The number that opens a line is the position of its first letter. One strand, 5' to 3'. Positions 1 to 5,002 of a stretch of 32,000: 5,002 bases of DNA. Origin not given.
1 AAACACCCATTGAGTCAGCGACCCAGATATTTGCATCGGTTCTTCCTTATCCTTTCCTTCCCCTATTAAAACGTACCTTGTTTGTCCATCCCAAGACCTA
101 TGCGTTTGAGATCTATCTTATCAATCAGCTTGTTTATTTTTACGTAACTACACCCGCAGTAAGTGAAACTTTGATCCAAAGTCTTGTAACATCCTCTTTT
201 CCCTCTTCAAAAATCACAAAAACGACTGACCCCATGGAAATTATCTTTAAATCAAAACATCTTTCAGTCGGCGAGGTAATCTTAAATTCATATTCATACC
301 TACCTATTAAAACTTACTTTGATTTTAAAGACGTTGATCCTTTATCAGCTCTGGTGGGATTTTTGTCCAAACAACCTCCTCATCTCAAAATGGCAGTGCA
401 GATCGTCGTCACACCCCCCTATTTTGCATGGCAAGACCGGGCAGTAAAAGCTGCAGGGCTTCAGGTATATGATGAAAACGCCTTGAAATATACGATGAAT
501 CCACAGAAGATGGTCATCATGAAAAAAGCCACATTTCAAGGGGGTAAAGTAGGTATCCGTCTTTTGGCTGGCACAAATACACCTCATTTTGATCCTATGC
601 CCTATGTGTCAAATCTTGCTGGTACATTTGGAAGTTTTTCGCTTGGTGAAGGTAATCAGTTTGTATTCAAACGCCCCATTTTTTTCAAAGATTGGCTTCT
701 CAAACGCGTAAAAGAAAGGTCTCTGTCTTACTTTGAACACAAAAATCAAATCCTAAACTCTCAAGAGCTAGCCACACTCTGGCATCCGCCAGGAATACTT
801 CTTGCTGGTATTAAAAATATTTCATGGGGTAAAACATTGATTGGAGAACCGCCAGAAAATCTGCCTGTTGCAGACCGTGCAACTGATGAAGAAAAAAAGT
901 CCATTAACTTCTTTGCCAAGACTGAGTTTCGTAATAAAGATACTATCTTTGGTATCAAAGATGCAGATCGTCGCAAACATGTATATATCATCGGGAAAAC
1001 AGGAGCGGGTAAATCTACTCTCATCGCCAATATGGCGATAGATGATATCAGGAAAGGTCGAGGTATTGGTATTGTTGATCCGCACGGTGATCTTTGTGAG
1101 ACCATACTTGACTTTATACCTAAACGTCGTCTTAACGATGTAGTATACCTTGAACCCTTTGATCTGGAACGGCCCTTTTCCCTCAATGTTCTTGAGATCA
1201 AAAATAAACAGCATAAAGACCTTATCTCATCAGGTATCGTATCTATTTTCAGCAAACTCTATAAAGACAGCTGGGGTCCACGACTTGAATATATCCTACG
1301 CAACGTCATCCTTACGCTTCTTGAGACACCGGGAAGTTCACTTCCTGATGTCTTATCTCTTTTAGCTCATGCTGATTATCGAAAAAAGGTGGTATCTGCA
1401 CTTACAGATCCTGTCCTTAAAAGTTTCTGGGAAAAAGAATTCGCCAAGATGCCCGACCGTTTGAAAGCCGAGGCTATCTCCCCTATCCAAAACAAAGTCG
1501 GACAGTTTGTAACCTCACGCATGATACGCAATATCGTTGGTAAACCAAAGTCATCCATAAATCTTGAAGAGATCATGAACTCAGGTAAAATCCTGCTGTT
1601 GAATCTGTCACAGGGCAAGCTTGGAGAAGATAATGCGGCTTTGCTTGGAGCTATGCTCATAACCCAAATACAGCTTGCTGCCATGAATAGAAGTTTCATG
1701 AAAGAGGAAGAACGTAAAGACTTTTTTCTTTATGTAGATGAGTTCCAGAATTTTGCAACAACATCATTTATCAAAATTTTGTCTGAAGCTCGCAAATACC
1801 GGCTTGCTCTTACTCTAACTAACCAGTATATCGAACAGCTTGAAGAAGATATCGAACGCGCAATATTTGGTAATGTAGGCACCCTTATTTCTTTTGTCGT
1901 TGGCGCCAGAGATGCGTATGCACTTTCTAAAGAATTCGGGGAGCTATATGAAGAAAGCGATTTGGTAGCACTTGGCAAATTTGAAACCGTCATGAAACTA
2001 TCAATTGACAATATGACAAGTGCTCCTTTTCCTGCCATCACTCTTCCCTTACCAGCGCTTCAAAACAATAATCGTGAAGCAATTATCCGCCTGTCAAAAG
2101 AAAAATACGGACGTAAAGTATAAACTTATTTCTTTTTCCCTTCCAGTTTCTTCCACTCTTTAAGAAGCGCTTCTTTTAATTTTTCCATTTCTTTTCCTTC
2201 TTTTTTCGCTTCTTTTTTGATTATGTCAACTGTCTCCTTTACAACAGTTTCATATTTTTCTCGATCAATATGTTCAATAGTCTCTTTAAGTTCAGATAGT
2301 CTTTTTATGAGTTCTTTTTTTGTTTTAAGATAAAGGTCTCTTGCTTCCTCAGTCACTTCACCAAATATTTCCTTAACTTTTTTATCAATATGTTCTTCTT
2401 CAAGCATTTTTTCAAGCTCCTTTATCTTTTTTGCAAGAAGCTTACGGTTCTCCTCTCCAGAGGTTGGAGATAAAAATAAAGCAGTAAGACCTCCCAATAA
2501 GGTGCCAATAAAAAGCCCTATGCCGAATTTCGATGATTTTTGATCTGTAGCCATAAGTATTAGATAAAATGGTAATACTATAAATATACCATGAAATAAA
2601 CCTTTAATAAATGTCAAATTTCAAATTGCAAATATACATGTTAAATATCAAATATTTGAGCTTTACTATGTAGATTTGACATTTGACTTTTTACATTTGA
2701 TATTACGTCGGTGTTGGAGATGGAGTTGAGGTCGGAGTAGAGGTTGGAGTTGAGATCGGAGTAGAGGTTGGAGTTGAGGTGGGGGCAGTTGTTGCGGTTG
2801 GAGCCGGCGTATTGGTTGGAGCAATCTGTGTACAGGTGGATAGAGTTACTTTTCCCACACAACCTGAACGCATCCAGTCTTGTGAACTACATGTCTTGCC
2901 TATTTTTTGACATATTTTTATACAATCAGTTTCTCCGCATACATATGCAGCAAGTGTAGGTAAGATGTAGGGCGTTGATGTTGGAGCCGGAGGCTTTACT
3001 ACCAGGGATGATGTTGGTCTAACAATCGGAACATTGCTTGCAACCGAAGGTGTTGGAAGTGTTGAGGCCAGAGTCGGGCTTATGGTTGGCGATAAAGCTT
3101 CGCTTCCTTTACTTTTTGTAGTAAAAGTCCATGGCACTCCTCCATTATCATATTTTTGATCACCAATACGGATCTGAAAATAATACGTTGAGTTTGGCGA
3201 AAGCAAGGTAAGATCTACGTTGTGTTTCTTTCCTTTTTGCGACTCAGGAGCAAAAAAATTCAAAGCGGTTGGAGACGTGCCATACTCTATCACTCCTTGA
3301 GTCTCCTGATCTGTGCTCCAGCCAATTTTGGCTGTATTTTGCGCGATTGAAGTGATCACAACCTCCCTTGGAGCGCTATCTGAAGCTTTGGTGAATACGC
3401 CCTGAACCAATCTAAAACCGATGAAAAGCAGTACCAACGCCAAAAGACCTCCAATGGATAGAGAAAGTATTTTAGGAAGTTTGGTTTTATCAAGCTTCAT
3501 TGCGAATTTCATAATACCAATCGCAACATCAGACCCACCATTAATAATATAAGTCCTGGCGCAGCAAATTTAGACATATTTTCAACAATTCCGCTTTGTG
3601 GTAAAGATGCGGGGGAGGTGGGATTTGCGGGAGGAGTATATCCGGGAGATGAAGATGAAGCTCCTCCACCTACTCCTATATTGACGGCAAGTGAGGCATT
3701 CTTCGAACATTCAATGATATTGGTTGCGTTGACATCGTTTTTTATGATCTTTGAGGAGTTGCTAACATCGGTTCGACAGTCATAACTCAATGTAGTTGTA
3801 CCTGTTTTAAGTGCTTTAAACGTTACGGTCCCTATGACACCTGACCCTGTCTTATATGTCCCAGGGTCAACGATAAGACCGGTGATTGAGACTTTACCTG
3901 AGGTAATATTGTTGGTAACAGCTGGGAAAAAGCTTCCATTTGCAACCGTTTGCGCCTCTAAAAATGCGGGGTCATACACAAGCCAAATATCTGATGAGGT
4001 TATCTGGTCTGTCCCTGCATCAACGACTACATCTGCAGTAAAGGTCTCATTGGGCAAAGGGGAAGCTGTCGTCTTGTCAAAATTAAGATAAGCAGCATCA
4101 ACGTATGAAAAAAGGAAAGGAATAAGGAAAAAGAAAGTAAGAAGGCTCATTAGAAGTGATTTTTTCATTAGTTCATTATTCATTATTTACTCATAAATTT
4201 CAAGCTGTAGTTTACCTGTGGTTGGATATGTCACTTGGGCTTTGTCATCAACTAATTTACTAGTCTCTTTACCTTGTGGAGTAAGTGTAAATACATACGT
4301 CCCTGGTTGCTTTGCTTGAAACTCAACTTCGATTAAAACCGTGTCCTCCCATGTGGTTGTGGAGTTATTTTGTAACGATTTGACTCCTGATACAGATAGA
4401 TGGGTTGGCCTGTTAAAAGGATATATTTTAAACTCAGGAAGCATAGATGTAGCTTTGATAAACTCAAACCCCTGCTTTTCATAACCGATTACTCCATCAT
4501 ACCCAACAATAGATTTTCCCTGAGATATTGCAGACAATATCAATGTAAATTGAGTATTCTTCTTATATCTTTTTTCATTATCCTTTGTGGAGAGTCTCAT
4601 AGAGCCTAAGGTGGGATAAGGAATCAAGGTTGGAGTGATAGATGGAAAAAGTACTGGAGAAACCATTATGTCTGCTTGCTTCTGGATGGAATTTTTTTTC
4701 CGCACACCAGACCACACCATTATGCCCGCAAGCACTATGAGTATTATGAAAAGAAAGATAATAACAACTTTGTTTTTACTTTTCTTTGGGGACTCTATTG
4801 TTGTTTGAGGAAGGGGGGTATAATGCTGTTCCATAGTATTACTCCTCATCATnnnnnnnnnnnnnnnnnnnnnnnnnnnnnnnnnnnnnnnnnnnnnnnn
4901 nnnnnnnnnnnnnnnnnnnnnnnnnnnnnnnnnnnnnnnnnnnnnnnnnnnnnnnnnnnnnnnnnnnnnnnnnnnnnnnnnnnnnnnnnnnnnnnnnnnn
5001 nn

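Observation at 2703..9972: Non-cellulosomal cohesin-dockerin surface assembly encoded in one operon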

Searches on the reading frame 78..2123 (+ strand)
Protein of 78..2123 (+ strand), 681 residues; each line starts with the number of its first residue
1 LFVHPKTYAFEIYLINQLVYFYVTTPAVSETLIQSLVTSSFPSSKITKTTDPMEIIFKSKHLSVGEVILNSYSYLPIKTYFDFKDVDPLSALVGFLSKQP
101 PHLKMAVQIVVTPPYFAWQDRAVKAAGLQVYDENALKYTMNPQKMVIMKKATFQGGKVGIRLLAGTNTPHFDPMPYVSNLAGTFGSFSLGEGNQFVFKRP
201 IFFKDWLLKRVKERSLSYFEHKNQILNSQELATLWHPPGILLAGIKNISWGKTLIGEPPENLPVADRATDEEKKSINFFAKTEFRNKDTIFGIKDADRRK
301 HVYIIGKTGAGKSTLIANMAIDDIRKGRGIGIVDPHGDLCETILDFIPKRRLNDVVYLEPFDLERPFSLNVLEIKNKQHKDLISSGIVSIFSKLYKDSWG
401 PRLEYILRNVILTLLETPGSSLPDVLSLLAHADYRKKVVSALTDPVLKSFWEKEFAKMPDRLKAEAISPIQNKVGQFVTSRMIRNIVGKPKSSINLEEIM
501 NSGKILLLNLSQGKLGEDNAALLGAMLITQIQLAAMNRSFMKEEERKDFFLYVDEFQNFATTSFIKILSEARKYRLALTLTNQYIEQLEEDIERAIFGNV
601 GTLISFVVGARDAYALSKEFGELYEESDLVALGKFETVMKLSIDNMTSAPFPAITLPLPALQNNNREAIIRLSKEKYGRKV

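Call 5: search_protein_families(library=pfam, proteins=[window:78-2123:+], max_evalue=1)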
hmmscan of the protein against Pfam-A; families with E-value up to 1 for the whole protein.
window:78-2123:+ (681 aa): 22 families
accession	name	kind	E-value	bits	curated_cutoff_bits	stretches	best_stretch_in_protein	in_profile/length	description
PF10412.15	TrwB_AAD_bind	-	3.7e-12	46.3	20.5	1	298-622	14-325/387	Type IV secretion-system coupling protein DNA-binding domain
PF01935.23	DUF87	-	2.2e-07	31.6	23.2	1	299-512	23-203/220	Helicase HerA, central domain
PF02534.20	T4SS-DNA_transf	-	5.2e-07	29.3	20.1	1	279-621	32-383/468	Type IV secretory system Conjugative DNA transfer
PF12696.13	TraG-D_C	-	1.5e-05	25.4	22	1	551-622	4-81/126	TraM recognition site of TraD and TraG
PF25199.1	nSTAND_NTPase5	-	0.0028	17.9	34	1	294-350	36-93/145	Novel STAND NTPase 5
PF13555.12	AAA_29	-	0.0058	16.8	27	1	298-317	21-41/61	P-loop containing region of AAA domain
PF13401.12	AAA_22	-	0.0068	17.2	27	1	298-319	4-25/130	AAA domain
PF13191.12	AAA_16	-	0.024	15.6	32.6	1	298-340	23-63/167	AAA ATPase domain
PF00005.33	ABC_tran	-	0.025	15.6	25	1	299-319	11-31/137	ABC transporter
PF20720.3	nSTAND3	-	0.025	14.7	27.2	1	297-328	15-46/155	Novel STAND NTPase 3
PF01580.24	FtsK_SpoIIIE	-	0.032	14.1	24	1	269-319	11-59/221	FtsK/SpoIIIE family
PF03193.22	RsgA_GTPase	-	0.034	14.4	30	1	282-320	89-127/174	RsgA GTPase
PF04851.21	ResIII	-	0.084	13.2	22.5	0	294-321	20-45/164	Type III restriction enzyme, res subunit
PF01926.29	MMR_HSR1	-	0.091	13.3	21.9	1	302-319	2-19/113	50S ribosome-binding GTPase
PF03308.22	MeaB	-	0.096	12.1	23.1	1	295-335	29-71/273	Methylmalonyl Co-A mutase-associated GTPase MeaB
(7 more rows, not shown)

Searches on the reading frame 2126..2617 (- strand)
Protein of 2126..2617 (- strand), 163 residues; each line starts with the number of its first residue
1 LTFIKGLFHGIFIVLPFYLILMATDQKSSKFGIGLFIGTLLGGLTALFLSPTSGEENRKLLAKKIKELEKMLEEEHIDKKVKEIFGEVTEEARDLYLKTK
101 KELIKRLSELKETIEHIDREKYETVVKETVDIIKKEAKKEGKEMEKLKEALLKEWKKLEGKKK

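Call 5: search_protein_families(library=pfam, proteins=[window:2126-2617:-], max_evalue=1)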
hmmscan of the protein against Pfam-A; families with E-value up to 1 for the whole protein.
window:2126-2617:- (163 aa): 10 families
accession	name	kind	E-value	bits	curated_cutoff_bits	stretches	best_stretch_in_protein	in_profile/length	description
PF12732.12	YtxH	-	8.6e-09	36.2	37.5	1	33-95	2-62/71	YtxH-like protein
PF12717.13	Cnd1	-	0.024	15.1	26.4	1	64-151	59-145/162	non-SMC mitotic condensation complex subunit 1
PF13515.12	FUSC_2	-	0.042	14.4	25.6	1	6-50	10-54/126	Fusaric acid resistance protein-like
PF12822.12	ECF_trnsprt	-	0.069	13.6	30.7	1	9-50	77-119/169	ECF transporter, substrate-specific component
PF07902.16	Gp58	-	0.17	10.6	34.5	1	39-124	82-161/594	gp58-like protein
PF06305.16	LapA_dom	-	0.18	12.1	28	1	32-72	28-63/64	Lipopolysaccharide assembly protein A domain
PF05478.16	Prominin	-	0.26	9.8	34.3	1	58-154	627-717/799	Prominin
PF00522.23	VPR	-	0.42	11.1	25.5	0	115-139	8-32/83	VPR/VPX protein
PF14842.11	FliG_N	-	0.64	11.1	25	1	91-154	19-82/104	FliG N-terminal domain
PF07374.17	DUF1492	-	0.65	10.6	21.5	0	78-129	17-67/100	Protein of unknown function (DUF1492)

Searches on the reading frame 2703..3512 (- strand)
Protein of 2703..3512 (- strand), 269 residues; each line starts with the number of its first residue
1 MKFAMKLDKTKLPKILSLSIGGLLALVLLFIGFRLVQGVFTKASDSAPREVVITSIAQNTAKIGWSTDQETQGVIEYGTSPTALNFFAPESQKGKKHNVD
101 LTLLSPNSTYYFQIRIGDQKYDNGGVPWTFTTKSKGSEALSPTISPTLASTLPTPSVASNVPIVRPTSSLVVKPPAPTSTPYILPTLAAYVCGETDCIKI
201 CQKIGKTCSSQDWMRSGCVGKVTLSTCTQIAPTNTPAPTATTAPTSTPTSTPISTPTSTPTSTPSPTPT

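Call 5: search_protein_families(library=pfam, proteins=[window:2703-3512:-], max_evalue=1)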
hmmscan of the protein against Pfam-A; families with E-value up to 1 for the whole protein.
window:2703-3512:- (269 aa): 2 families
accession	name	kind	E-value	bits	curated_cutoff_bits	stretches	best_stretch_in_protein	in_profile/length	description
PF16656.11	Pur_ac_phosph_N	-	4.1e-09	37.3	30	1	51-119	4-83/93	Purple acid Phosphatase, N-terminal domain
PF00041.27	fn3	-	0.002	18.8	25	1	46-116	1-68/84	Fibronectin type III domain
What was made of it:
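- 2703..3512 (-): p1, 269 aa: hydrophobic segment + TKASD, FN3-type domain (3108-3377), PT linker, 6-Cys module (2832-2939), PT tail. No cohesin or dockerin. Pfam Pur_ac_phosph_N 37.3 bits, above 30 (call 5).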

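Call 41: search_protein_families(library=ncbifam, proteins=[window:2703-3512:-], max_evalue=0.1)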
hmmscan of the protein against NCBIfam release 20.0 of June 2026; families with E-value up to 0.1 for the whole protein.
window:2703-3512:- (269 aa): 0 families

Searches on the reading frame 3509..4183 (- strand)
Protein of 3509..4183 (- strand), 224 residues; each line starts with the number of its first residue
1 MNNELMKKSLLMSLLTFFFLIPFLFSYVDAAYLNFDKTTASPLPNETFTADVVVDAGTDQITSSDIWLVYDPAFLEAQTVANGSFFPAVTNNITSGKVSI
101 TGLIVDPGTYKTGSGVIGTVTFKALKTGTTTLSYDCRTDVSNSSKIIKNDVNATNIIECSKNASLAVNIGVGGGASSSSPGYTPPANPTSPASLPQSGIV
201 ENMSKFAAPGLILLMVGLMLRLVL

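Call 5: search_protein_families(library=pfam, proteins=[window:3509-4183:-], max_evalue=1)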
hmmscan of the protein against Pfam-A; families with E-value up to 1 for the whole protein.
window:3509-4183:- (224 aa): 3 families
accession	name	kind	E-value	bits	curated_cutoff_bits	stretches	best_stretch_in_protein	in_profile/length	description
PF00963.24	Cohesin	-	2.2e-08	34.8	24.1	1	36-134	6-110/139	Cohesin domain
PF00746.26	Gram_pos_anchor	-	0.013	15.9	20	1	188-221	3-35/43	LPXTG cell wall anchor motif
PF09394.16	Inhibitor_I42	-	0.042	14.6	27.2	1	110-137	47-74/91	Chagasin family peptidase inhibitor I42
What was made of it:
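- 3509..4183 (-): p2, 224 aa: signal peptide, cohesin (3674-4093), S/P linker, LPQSG sorting signal (3512-3604). Pfam Cohesin 34.8 bits (call 5). Gram_pos_anchor scores 15.9 bits, below 20 (call 5).
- Checked: p2 (3509-4183) hits Pfam Cohesin at 34.8 bits, above the 24.1 threshold (call 5).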

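Call 6: search_solved_structures(query=window:3509-4183:-, max_evalue=1, show_alignments=1)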
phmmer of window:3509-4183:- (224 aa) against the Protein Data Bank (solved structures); distinct sequences matched with E-value up to 1: 7.
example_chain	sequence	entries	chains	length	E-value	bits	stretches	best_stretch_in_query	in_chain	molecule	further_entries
4ums_A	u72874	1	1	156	0.0016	21.6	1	61-156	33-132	CELLULOSOMAL ANCHORING SCAFFOLDIN B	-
3f2l_A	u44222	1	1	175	0.059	16.4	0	89-143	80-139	Cellulosomal scaffoldin adaptor protein B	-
1qzn_A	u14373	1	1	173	0.06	16.4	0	77-143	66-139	cellulosomal scaffoldin adaptor protein B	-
1zv9_A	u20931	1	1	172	0.061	16.4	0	77-143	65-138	Cellulosomal scaffoldin adaptor protein B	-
3bwz_A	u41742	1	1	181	0.071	16.2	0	89-143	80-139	Cellulosomal scaffoldin adaptor protein B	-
5g5d_A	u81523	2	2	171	0.28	14.2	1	75-135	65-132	CELLULOSOME ANCHORING PROTEIN COHESIN REGION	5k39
3l8q_A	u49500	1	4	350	0.42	13.6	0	77-143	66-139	Cellulosomal scaffoldin adaptor protein B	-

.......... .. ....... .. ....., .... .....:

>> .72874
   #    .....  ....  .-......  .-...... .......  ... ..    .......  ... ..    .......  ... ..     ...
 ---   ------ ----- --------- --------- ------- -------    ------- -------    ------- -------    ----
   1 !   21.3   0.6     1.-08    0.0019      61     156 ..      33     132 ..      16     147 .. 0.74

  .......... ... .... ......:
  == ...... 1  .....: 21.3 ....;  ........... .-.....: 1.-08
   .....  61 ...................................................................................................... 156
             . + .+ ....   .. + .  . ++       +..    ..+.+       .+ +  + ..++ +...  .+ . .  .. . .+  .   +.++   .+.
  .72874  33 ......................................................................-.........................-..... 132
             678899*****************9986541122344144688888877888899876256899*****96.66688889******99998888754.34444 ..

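Call 41: search_protein_families(library=ncbifam, proteins=[window:3509-4183:-], max_evalue=0.1)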
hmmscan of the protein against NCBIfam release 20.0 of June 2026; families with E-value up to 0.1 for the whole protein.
window:3509-4183:- (224 aa): 0 families

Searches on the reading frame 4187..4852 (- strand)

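Call 5: search_protein_families(library=pfam, proteins=[window:4187-4852:-], max_evalue=1)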
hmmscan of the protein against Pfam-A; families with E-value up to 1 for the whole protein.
window:4187-4852:- (221 aa): 5 families
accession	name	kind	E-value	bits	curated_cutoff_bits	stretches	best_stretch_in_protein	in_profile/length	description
PF11837.13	INV_N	-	0.0032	18.4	27.8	1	10-56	1-51/109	Beta-fructofuranosidase, N-terminal domain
PF09716.15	ETRAMP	-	0.062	13.8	29.1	0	23-51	47-76/81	Malarial early transcribed membrane protein (ETRAMP)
PF22352.2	K319L-like_PKD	-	0.12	12.8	27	1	162-198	38-74/84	K319L-like, PKD domain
PF01105.29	EMP24_GP25L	-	0.13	12.8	25.9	0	6-48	131-173/182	emp24/gp25L/p24 family/GOLD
PF20134.4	DUF6524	-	0.15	12.3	27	1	25-61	91-127/131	Family of unknown function (DUF6524)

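Call 41: search_protein_families(library=ncbifam, proteins=[window:4187-4852:-], max_evalue=0.1)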
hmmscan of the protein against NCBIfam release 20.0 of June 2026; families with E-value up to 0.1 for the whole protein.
window:4187-4852:- (221 aa): 1 family
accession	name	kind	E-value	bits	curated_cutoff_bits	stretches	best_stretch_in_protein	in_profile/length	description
NF045846.1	MSC0882_dom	subfamily_domain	0.011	15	60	1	4-53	188-244/244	MSC_0882 family membrane protein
